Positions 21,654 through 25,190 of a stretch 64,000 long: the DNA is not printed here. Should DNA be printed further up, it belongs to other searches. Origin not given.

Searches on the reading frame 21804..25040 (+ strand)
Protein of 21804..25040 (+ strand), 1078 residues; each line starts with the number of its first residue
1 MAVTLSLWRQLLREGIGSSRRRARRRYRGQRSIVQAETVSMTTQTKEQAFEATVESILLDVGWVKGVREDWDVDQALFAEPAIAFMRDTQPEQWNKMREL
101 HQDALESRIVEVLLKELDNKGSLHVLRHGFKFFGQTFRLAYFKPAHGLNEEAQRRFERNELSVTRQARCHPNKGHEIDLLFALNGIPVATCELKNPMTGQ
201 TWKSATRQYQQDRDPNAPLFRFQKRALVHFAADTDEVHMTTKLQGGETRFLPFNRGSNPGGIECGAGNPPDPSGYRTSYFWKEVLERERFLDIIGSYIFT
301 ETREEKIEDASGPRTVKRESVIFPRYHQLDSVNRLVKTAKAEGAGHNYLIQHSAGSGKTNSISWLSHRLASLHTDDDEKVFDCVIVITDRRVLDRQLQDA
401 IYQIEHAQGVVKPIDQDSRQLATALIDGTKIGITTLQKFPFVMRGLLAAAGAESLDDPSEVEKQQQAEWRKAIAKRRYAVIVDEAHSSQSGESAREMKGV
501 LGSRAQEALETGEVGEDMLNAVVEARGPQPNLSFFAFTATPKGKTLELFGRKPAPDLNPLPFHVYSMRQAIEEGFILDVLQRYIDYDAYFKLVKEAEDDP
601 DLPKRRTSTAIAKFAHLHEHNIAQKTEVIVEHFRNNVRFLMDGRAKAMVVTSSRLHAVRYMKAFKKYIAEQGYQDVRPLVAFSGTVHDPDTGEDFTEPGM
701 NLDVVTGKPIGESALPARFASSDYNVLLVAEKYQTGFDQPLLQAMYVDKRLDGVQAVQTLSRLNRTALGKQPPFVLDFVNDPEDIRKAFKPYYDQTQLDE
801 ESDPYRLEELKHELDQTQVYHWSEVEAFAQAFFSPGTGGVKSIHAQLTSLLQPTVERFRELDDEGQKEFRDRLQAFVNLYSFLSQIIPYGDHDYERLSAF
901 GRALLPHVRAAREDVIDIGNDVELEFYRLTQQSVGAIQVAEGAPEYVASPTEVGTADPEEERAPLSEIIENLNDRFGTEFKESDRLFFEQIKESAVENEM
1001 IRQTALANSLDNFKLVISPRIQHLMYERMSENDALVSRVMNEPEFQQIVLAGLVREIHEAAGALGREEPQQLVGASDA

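Call 22: search_protein_families(library=pfam, proteins=[window:21804-25040:+], max_evalue=0.001)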
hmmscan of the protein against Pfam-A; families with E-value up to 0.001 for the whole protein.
window:21804-25040:+ (1078 aa): 5 families
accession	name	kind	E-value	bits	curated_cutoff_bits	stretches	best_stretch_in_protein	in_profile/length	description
PF18766.7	SWI2_SNF2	-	3.3e-21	76.4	26.7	1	327-580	1-189/221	SWI2/SNF2 ATPase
PF04313.20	HSDR_N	-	5.9e-13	49.6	25.1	1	155-246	106-196/198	Type I restriction enzyme R protein N terminus (HSDR_N)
PF22679.2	T1R_D3-like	-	1.1e-12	49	27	1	722-767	96-144/158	Type I restriction enzyme subunit R domain 3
PF04851.21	ResIII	-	3.1e-09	37.4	22.5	1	324-497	4-146/164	Type III restriction enzyme, res subunit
PF00270.35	DEAD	-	4.9e-05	23.6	26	1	344-547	13-165/167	DEAD/DEAH box helicase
